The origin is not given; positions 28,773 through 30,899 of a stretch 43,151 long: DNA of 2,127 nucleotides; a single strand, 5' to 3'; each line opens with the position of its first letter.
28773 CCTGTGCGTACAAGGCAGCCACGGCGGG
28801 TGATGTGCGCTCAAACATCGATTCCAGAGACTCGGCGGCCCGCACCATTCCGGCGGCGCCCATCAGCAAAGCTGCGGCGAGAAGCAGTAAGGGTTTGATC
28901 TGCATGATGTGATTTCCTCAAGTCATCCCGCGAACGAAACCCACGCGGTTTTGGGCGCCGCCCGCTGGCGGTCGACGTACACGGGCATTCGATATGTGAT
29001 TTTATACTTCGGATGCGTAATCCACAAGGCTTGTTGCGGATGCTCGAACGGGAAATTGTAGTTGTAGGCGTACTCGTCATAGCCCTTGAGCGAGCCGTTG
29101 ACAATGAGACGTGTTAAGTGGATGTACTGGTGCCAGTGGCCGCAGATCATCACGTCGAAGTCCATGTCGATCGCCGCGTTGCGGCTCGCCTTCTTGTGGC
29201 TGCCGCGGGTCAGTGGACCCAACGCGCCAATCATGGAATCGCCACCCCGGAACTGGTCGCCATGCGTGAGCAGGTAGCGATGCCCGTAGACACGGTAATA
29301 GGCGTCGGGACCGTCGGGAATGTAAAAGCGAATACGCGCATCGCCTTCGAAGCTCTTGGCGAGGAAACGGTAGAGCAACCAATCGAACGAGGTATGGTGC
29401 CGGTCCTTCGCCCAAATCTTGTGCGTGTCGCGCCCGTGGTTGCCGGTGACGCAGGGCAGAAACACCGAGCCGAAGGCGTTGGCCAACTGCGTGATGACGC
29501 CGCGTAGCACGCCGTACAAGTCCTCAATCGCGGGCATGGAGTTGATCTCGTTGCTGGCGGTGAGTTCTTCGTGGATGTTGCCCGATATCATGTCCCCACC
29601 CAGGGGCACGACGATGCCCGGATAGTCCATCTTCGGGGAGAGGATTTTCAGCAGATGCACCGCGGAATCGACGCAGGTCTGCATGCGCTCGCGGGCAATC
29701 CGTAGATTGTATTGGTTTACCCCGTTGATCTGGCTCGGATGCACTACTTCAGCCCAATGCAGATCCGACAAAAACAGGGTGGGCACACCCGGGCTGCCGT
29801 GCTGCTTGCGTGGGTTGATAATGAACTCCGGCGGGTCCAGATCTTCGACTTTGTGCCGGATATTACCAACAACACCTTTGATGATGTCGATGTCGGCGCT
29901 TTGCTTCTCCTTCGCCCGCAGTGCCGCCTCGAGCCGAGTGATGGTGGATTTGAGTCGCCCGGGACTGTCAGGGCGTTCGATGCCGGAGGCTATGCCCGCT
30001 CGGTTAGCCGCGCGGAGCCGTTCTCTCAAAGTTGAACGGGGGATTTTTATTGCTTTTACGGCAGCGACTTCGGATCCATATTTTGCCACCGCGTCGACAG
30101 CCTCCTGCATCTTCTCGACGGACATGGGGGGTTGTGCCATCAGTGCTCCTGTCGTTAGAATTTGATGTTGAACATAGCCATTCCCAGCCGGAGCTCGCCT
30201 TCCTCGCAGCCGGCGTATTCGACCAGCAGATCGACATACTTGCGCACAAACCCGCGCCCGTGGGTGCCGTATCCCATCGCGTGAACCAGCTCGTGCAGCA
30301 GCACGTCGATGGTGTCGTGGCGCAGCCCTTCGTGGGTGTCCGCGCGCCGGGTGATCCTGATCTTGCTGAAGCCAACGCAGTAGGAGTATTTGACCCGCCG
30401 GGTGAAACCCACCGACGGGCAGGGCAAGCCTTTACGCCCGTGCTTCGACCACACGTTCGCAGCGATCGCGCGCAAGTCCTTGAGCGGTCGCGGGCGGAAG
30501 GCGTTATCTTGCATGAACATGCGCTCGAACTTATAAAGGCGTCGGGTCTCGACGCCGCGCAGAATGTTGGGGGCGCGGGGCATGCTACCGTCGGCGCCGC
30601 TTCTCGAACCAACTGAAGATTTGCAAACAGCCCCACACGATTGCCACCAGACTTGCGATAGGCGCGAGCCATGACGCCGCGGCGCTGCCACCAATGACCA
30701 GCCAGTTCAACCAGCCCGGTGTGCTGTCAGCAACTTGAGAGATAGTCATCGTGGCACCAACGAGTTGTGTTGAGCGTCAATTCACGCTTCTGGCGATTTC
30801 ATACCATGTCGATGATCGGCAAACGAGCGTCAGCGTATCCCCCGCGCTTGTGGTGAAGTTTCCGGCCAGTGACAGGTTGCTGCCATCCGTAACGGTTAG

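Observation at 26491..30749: Nine translationally coupled genes after the tailspike form an expanded lysis/envelope-hydrolase operon with no recognisable two-component spanin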

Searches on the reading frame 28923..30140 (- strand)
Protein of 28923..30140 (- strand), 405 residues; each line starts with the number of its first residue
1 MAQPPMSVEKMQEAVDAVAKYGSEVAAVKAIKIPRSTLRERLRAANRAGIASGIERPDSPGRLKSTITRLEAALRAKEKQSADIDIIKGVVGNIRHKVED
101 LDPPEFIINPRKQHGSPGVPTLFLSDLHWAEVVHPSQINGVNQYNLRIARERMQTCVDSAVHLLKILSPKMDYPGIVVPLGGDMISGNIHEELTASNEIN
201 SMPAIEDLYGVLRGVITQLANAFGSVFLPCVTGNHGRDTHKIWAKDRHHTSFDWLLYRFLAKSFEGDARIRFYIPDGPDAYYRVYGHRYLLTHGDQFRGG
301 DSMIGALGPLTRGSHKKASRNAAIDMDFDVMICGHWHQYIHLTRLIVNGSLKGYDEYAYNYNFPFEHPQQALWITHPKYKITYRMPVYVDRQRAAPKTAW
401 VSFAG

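Call 3: search_protein_families(library=pfam, proteins=[window:28923-30140:-], max_evalue=0.1)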
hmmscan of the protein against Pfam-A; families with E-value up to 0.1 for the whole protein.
window:28923-30140:- (405 aa): 1 family
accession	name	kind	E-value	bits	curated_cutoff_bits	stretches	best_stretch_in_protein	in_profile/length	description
PF12850.12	Metallophos_2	-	0.042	14.3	27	0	280-339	75-119/154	Calcineurin-like phosphoesterase superfamily domain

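Call 4: search_protein_families(library=phrogs, proteins=[window:28923-30140:-], max_evalue=0.1)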
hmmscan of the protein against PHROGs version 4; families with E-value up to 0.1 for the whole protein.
window:28923-30140:- (405 aa): 2 families
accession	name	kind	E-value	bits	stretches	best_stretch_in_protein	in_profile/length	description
phrog_284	-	DNA, RNA and nucleotide metabolism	6.6e-49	167.9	1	76-387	88-392/398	exonuclease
phrog_704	-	DNA, RNA and nucleotide metabolism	4.2e-06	27.1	1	74-240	94-256/390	DNA repair exonuclease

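Call 9: search_dna_similar(query=window:28923-30140:-, collection=phages, mode=protein, max_rows=40)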
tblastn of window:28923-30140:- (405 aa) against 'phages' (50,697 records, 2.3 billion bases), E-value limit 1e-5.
Records with a match: 192; places in all: 192; records where one place covers at least 80% of the query: 19.
Best place of each record, by identity: 60-80% 1; <60% 191.
By first word of the organism name: Rheinheimera 112; Phocaeicola 24; Parabacteroides 15; Bacteroides 14; Synechococcus 4; Clostridioides 4; Cyanophage 2; Ralstonia 2; Vibrio 2; Clostridium 2; and 10 more.
By host as written in the record: Rheinheimera sp. BAL341 112; Parabacteroides merdae DA116 6; - 5; Phocaeicola dorei DA26 5; Phocaeicola massiliensis DA127 4; Parabacteroides merdae DA682 3; Parabacteroides merdae DA708 3; Phocaeicola vulgatus DA283 3; and 33 more.
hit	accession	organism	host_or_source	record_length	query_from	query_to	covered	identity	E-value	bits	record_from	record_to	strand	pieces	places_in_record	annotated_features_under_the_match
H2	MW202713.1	Caudoviricetes sp.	Manatee Spring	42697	6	404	99%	64.9%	3e-180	561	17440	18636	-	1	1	archeal DNA polymerase iI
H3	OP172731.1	Bacteroides phage BU183P1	Bacteroides uniformis DA183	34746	3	390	96%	27.9%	4e-32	134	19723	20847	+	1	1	hypothetical protein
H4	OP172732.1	Bacteroides phage BU183P2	Bacteroides uniformis DA183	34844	3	390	96%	27.9%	4e-32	134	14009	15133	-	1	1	hypothetical protein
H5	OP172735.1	Bacteroides phage BU730P1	Bacteroides uniformis DA730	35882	3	390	96%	27.6%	2e-31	132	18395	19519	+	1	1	hypothetical protein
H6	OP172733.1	Bacteroides phage BU241P1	Bacteroides uniformis DA241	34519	5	390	95%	27.5%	3e-33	138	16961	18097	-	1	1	hypothetical protein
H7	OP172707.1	Bacteroides phage BS162P3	Bacteroides salyersiae BSC162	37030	3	390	96%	27.3%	8e-37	148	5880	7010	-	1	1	hypothetical protein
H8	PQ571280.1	Bacteroides phage BU1-1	Bacteroides uniformis BG16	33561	5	390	95%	27.2%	5e-33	137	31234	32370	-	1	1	exonuclease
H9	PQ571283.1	Bacteroides phage BU3-1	Bacteroides uniformis BG24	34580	5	390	95%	27.2%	5e-33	137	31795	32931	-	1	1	exonuclease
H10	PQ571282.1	Bacteroides phage BU2-2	Bacteroides uniformis BG2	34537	18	390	92%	28.0%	7e-32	134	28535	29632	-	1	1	exonuclease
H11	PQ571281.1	Bacteroides phage BU2-1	Bacteroides uniformis BG2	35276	18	390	92%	27.9%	5e-33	137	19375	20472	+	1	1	exonuclease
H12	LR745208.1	uncultured phage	metagenomic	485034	40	390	87%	27.1%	2e-22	105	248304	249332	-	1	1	record has no annotation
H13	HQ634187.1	Cyanophage KBS-S-2A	Synechococcus sp. WH7803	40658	57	390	82%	28.3%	2e-34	141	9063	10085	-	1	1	hypothetical protein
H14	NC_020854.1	Cyanophage KBS-S-2A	Synechococcus sp. WH7803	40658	57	390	82%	28.3%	2e-34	141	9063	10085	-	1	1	hypothetical protein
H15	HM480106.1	Synechococcus phage S-CBS1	Synechococcus sp. CB0201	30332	57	390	82%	28.0%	2e-32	135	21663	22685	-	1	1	hypothetical protein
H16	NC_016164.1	Synechococcus phage S-CBS1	Synechococcus sp. CB0201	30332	57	390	82%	28.0%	2e-32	135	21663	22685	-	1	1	DNA repair exonuclease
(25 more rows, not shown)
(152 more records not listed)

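Call 11: find_related_loci(query=window:28923-30140:-, collection=viral_contigs, flank=7000)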
Query window:28923-30140:- (405 aa) in viral_contigs; peptide patterns used: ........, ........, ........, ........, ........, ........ (x = any residue, [..] = any of these).
7 stretches matched a pattern; 2 encode a relative of the query (tblastn E <= 1e-3); 2 distinct loci.
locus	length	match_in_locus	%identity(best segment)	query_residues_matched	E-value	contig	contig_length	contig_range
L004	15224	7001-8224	62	1-404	4e-170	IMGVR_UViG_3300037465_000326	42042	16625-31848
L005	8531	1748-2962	53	1-403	2e-144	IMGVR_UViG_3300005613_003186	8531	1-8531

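Call 14: search_protein_families(library=ncbifam, proteins=[window:28923-30140:-], max_evalue=0.1)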
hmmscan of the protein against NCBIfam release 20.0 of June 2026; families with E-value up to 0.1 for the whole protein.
window:28923-30140:- (405 aa): 0 families

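Call 16: search_solved_structures(query=window:28923-30140:-, max_evalue=1)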
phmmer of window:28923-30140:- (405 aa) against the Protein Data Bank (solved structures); distinct sequences matched with E-value up to 1: 1.
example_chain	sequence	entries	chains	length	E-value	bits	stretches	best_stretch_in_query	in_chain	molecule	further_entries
8y6v_K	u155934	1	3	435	0.15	14.1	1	40-132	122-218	gp93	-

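Call 60: get_annotated_region(hit=H16, flank=4000)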
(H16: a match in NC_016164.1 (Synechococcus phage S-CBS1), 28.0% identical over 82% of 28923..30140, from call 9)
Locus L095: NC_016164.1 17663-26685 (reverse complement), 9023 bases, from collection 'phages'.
description: Synechococcus phage S-CBS1, complete genome.
organism: Synechococcus phage S-CBS1 (NCBI taxid 909297)
taxonomy: Viruses; Duplodnaviria; Heunggongvirae; Uroviricota; Caudoviricetes
host: Synechococcus sp. CB0201; source: surface seawater; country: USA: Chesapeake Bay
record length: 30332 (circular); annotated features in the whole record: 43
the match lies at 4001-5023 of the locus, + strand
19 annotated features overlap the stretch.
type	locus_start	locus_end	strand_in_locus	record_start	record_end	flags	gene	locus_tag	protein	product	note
CDS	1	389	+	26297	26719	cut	-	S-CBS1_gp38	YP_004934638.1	RusA-like Holliday junction resolvase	-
CDS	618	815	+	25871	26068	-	-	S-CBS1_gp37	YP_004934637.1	hypothetical protein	-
CDS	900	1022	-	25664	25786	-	-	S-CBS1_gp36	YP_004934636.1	hypothetical protein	-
CDS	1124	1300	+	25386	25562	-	-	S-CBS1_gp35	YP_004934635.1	hypothetical protein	-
CDS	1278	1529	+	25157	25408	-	-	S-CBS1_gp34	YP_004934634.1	hypothetical protein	-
CDS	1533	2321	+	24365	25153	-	exo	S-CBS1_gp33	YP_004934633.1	exonuclease VIII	-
CDS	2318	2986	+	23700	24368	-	-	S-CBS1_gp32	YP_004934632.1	hypothetical protein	-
CDS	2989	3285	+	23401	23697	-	-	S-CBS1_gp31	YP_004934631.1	hypothetical protein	-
CDS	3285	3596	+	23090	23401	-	-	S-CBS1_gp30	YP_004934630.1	hypothetical protein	-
CDS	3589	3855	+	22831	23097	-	-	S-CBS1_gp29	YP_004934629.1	hypothetical protein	-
CDS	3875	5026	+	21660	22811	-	-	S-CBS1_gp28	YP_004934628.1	DNA repair exonuclease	-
CDS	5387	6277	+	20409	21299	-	rpsD4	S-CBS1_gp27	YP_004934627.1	RNA polymerase sigma factor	-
CDS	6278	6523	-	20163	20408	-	-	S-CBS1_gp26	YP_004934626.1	hypothetical protein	-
CDS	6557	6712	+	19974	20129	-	-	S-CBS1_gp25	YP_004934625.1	hypothetical protein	-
CDS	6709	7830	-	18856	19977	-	-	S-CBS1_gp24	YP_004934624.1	endolysin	-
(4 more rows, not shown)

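Call 61: get_annotated_region(hit=H8, flank=4000)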
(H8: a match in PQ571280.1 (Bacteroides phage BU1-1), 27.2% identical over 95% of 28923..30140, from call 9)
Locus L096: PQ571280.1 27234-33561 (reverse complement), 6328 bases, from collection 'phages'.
description: Bacteroides phage BU1-1, complete genome.
organism: Bacteroides phage BU1-1 (NCBI taxid 3385227)
taxonomy: Viruses
host: Bacteroides uniformis BG16; source: sewage from septic tank; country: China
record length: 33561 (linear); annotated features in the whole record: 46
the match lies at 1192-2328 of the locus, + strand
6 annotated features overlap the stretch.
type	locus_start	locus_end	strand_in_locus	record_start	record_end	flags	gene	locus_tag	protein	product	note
CDS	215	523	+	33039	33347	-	-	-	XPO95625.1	hypothetical protein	BU1-1_gp46; BU1-1_gp46; None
CDS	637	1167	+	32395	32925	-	-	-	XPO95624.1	ssDNA binding and annealing protein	BU1-1_gp45; BU1-1_gp45; Annot2=(structure alignment-afuniprot50) AF-A0A223MHU7-F1-model_v4 DUF2815 domain-containing ...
CDS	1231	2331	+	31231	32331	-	-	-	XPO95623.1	exonuclease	BU1-1_gp44; BU1-1_gp44; Annot2=(structure alignment-afuniprot50) AF-A0A7X8D3L4-F1-model_v4 Metallophos ...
CDS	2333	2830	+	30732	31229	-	-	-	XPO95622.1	HNH endonuclease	BU1-1_gp43; BU1-1_gp43; Annot2=(structure alignment-afuniprot50) AF-A0A0C5EQ77-F1-model_v4 ...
CDS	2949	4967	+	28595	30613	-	-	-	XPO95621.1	DNA polymerase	BU1-1_gp42; BU1-1_gp42; Annot2=(structure alignment-afuniprot50) AF-A0A2A2ILY4-F1-model_v4 POLAc domain-containing ...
CDS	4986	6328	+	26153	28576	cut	-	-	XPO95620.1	DNA helicase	BU1-1_gp41; BU1-1_gp41; Annot2=(structure alignment-afuniprot50) AF-A0A6L9HKV5-F1-model_v4 Virulence-associated protein ...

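Call 72: find_related_loci(query=A4, collection=metagenome_contigs, flank=7000)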
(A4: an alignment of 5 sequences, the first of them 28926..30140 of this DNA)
Query A4 (405 aa) in metagenome_contigs; peptide patterns used: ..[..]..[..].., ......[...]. (x = any residue, [..] = any of these).
557 stretches matched a pattern; 472 encode a relative of the query (tblastn E <= 1e-3); the best 80 are kept; 80 distinct loci.
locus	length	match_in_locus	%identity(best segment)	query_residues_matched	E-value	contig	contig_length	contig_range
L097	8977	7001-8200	73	5-404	0e+0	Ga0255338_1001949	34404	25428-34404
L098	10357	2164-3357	68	4-401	0e+0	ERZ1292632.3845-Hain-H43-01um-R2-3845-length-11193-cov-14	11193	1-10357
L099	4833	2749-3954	67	1-401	0e+0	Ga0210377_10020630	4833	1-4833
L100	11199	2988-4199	65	1-404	0e+0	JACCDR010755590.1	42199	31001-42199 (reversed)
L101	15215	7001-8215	65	1-402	0e+0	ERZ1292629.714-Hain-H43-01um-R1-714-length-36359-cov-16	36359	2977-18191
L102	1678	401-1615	64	1-402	0e+0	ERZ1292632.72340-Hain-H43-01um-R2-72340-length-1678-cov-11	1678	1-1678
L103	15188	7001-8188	66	7-402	0e+0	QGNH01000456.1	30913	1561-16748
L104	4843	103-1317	62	1-402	0e+0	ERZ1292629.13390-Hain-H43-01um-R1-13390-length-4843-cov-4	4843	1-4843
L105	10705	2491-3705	62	1-403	7e-177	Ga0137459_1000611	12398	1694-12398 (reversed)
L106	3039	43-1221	64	11-404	0e+0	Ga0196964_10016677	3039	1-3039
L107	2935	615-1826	63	1-402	0e+0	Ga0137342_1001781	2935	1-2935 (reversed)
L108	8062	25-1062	71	57-402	1e-171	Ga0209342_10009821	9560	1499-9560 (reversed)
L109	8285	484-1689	61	1-405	9e-172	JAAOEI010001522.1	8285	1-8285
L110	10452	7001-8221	61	1-404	2e-169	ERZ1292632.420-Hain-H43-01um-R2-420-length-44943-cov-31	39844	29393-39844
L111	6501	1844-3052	62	6-404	2e-169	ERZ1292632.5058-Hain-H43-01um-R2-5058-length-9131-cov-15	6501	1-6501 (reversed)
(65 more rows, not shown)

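Call 88: search_protein_families(library=phrogs, proteins=[L004:8241-8669:+, L004:8672-8926:+], max_evalue=0.01)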
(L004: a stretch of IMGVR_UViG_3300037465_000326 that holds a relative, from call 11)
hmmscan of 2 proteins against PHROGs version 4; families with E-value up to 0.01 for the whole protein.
L004:8241-8669:+ (142 aa): 0 families

L004:8672-8926:+ (84 aa): 0 families

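Call 104: search_protein_families(library=padloc, proteins=[window:28923-30140:-], max_evalue=0.01)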
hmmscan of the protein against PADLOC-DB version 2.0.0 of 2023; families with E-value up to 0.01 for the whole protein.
window:28923-30140:- (405 aa): 0 families

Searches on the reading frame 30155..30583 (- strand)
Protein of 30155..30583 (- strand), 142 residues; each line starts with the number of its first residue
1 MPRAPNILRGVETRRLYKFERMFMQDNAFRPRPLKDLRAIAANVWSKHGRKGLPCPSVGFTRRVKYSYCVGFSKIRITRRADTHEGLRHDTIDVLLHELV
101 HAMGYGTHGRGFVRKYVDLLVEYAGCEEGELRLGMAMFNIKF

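Call 3: search_protein_families(library=pfam, proteins=[window:30155-30583:-], max_evalue=0.1)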
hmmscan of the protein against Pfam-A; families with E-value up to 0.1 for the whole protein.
window:30155-30583:- (142 aa): 2 families
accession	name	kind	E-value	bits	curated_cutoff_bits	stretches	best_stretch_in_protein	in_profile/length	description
PF08325.16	WLM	-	0.007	16.9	26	1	89-123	81-114/190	WLM domain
PF10263.15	SprT-like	-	0.065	13.5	25.6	1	87-109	57-79/108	SprT-like family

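Call 4: search_protein_families(library=phrogs, proteins=[window:30155-30583:-], max_evalue=0.1)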
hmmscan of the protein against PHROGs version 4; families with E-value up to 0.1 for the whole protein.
window:30155-30583:- (142 aa): 0 families

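Call 14: search_protein_families(library=ncbifam, proteins=[window:30155-30583:-], max_evalue=0.1)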
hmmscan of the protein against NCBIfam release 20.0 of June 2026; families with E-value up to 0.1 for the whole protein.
window:30155-30583:- (142 aa): 1 family
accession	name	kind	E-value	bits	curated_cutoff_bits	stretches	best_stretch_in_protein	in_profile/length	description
TIGR04338.1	HEXXH_Rv0185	hypoth_equivalog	0.0027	17.5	90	1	64-128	84-148/161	TIGR04338 family metallohydrolase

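Call 84: search_solved_structures(query=window:30155-30583:-, max_evalue=1)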
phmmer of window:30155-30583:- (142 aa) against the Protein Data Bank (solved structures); distinct sequences matched with E-value up to 1: 1.
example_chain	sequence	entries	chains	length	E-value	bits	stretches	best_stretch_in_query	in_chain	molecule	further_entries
7xky_A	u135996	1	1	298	0.28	14.6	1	52-136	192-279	Fumarate hydratase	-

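Call 104: search_protein_families(library=padloc, proteins=[window:30155-30583:-], max_evalue=0.01)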
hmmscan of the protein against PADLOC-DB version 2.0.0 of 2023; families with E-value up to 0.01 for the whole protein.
window:30155-30583:- (142 aa): 0 families

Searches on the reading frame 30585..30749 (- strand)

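Call 3: search_protein_families(library=pfam, proteins=[window:30585-30749:-], max_evalue=0.1)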
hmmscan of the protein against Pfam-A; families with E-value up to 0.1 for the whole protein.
window:30585-30749:- (54 aa): 0 families

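Call 4: search_protein_families(library=phrogs, proteins=[window:30585-30749:-], max_evalue=0.1)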
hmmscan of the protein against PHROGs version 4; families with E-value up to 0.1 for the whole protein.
window:30585-30749:- (54 aa): 1 family
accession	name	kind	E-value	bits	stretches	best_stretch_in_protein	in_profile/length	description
phrog_7486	-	unknown function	0.025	15.5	1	17-42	19-43/53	-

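Call 14: search_protein_families(library=ncbifam, proteins=[window:30585-30749:-], max_evalue=0.1)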
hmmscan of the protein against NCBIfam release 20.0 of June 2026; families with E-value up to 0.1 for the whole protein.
window:30585-30749:- (54 aa): 0 families

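Call 104: search_protein_families(library=padloc, proteins=[window:30585-30749:-], max_evalue=0.01)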
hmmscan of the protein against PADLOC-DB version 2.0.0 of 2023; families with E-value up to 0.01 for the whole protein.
window:30585-30749:- (54 aa): 0 families
